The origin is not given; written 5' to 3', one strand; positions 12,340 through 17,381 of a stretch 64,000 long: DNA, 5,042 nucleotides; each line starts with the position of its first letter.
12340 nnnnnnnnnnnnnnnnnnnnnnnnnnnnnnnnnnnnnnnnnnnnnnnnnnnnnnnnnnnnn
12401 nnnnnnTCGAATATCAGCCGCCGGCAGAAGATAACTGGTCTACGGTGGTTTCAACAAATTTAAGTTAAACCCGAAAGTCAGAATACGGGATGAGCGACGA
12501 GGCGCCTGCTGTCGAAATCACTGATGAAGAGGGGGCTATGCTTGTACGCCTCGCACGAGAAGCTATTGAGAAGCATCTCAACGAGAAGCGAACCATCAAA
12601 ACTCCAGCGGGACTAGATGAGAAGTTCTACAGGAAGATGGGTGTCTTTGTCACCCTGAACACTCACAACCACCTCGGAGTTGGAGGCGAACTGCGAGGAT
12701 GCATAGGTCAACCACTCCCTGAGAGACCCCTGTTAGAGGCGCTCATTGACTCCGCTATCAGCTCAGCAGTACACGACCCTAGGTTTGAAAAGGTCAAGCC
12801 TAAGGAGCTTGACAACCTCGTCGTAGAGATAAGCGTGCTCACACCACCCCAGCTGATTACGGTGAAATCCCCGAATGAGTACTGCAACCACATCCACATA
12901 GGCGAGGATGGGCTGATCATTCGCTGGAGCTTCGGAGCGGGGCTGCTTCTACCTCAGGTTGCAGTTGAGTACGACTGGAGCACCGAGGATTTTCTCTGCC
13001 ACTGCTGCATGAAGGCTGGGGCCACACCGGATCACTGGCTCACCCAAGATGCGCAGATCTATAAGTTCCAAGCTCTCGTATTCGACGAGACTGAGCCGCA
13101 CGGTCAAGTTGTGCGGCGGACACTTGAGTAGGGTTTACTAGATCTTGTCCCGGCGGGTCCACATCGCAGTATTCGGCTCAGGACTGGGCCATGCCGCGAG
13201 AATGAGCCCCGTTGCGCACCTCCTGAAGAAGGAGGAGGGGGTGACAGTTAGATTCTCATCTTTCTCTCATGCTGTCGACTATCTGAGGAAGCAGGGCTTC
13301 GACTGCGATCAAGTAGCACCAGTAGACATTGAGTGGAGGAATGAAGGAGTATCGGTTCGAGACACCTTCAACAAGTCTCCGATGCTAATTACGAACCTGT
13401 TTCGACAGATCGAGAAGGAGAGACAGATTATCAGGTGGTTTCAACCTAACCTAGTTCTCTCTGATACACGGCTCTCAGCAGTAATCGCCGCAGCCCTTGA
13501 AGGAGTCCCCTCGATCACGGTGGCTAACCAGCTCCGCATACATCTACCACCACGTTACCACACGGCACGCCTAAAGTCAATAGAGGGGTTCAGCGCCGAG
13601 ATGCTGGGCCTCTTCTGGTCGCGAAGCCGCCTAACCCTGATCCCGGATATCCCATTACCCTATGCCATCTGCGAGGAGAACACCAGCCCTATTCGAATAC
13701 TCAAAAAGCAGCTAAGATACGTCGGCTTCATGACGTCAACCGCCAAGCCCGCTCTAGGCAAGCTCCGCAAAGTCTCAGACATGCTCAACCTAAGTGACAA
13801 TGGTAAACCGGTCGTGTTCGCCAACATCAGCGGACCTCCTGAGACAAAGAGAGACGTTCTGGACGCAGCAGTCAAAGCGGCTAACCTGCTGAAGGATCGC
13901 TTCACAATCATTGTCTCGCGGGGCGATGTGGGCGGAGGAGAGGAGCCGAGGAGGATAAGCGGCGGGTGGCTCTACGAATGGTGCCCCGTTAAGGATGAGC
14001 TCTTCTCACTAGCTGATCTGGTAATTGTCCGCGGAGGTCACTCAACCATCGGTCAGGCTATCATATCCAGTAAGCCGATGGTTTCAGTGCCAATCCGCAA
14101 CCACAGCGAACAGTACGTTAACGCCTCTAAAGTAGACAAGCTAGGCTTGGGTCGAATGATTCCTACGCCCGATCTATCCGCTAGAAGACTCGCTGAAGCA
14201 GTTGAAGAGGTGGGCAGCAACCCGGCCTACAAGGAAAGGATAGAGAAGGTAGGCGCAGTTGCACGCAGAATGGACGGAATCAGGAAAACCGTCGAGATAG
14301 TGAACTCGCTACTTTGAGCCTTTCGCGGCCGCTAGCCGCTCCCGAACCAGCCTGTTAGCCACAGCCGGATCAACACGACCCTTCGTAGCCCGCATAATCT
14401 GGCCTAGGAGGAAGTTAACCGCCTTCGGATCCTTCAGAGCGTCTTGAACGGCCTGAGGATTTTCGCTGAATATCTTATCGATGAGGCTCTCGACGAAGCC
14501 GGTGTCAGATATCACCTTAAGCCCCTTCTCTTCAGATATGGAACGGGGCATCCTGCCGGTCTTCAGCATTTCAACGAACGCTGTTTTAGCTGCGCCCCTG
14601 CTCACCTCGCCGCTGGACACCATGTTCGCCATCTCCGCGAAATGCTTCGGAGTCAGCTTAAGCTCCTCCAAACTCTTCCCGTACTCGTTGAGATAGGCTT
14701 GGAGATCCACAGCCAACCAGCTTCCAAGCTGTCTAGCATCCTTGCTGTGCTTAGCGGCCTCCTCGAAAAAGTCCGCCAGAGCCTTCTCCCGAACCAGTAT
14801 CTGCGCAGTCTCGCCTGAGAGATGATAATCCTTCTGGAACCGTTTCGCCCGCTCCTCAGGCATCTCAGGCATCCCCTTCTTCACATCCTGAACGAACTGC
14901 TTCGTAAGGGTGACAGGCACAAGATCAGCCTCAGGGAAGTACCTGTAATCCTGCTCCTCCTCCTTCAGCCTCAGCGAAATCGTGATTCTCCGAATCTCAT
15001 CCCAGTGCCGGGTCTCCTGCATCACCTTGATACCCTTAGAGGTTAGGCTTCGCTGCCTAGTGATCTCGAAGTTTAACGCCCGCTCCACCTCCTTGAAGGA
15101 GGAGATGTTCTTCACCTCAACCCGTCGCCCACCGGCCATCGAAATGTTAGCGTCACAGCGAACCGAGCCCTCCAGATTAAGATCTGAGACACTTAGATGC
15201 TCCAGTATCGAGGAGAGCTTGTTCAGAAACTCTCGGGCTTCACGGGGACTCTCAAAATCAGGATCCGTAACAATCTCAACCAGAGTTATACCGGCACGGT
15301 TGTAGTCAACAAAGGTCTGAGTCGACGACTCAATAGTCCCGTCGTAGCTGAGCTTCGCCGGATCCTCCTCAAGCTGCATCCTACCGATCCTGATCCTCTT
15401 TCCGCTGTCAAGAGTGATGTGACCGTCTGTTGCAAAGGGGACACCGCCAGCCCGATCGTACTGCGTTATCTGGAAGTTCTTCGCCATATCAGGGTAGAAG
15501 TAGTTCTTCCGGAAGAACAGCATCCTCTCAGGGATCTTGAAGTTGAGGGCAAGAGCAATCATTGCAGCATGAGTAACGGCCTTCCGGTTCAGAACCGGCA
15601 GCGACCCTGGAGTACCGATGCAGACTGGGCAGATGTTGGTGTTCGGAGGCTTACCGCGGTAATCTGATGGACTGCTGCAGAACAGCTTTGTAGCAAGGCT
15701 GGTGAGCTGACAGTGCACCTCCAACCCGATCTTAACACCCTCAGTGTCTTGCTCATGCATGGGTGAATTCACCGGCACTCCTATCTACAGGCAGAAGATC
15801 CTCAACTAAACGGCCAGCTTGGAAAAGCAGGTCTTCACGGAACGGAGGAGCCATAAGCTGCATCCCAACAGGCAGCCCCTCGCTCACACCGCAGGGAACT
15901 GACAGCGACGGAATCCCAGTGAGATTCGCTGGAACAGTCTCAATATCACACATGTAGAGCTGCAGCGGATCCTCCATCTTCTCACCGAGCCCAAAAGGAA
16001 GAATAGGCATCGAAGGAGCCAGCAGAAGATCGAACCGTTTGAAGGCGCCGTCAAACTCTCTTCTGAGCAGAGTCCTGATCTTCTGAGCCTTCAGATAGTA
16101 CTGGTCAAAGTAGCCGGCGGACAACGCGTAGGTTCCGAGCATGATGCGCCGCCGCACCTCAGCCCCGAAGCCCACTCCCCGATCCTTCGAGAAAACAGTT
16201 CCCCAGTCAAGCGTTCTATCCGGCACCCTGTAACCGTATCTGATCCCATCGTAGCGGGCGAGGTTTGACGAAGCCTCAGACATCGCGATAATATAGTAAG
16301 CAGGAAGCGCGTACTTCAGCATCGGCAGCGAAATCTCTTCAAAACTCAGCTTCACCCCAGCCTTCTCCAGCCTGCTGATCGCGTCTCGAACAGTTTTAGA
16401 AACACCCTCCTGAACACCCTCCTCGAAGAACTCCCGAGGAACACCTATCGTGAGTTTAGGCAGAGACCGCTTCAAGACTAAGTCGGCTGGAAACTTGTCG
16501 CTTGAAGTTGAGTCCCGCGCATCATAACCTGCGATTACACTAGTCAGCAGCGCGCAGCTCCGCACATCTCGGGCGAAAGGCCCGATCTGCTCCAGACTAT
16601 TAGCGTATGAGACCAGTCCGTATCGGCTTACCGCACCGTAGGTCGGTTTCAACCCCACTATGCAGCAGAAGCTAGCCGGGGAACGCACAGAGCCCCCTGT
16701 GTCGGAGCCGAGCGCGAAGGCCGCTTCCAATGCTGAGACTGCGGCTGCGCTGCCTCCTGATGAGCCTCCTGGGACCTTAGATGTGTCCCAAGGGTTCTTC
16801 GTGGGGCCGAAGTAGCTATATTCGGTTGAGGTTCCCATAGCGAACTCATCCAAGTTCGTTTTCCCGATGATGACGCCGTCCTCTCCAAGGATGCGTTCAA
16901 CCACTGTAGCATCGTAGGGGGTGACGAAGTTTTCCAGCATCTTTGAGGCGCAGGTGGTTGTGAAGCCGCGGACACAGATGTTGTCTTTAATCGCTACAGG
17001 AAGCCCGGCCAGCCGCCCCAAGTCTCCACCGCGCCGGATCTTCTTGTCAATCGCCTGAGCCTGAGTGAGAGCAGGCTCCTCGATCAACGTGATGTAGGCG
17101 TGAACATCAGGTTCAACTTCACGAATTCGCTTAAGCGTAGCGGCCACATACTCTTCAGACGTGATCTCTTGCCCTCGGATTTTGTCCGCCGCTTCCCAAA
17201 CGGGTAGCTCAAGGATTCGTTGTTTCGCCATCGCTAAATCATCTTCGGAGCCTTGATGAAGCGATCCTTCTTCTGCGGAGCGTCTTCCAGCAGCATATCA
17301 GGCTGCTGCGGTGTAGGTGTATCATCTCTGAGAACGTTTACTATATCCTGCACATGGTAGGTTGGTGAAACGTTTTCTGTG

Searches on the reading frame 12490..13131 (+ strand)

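Call 31: search_protein_families(library=pfam, proteins=[window:12490-13131:+], max_evalue=0.0001)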
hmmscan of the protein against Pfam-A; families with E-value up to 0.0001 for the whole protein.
window:12490-13131:+ (213 aa): 1 family
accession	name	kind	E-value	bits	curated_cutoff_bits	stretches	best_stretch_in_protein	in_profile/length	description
PF01871.22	AMMECR1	-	9e-53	178.6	25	1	19-198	1-168/168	AMMECR1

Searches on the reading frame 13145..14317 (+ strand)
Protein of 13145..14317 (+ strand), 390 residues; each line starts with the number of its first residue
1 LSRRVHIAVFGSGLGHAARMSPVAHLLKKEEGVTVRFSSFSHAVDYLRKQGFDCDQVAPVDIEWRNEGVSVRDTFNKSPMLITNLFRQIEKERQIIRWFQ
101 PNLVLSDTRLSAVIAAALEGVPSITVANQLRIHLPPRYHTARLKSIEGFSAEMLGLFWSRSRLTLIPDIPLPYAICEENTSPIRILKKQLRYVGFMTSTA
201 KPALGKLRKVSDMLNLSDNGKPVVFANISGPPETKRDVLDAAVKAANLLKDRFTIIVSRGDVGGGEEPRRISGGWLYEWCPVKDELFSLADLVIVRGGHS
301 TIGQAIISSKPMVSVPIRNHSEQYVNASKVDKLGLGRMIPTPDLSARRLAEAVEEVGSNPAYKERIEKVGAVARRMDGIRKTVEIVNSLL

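Call 31: search_protein_families(library=pfam, proteins=[window:13145-14317:+], max_evalue=0.0001)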
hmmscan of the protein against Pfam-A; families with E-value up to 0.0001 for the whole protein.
window:13145-14317:+ (390 aa): 4 families
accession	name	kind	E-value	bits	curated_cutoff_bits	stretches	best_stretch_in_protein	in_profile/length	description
PF13528.12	Glyco_trans_1_3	-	6.6e-20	72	25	2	8-133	6-128/322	Glycosyl transferase family 1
PF04101.22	Glyco_tran_28_C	-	8.3e-13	49.1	22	1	284-366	66-151/166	Glycosyltransferase family 28 C-terminal domain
PF06722.18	EryCIII-like_C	-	4.2e-07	30.5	31.7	1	278-369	37-125/145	Erythromycin biosynthesis protein CIII-like, C-terminal domain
PF00201.24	UDPGT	-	2.3e-06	27.1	19.5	1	275-370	325-419/499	UDP-glucoronosyl and UDP-glucosyl transferase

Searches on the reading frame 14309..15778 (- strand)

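Call 31: search_protein_families(library=pfam, proteins=[window:14309-15778:-], max_evalue=0.0001)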
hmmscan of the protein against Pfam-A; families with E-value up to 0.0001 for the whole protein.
window:14309-15778:- (489 aa): 2 families
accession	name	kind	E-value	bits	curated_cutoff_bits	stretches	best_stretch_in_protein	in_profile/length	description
PF02934.20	GatB_N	-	2e-97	326.2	23.4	1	15-296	1-276/277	GatB/GatE catalytic domain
PF02637.23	GatB_Yqey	-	7.1e-44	149.7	27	1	336-482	1-148/148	GatB domain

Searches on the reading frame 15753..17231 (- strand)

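Call 32: search_protein_families(library=pfam, proteins=[window:15753-17231:-], max_evalue=0.0001)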
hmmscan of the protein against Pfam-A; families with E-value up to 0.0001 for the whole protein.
window:15753-17231:- (492 aa): 1 family
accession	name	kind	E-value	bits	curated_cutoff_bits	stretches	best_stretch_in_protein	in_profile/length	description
PF01425.27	Amidase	-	5.5e-152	507.3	27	1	27-469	1-444/445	Amidase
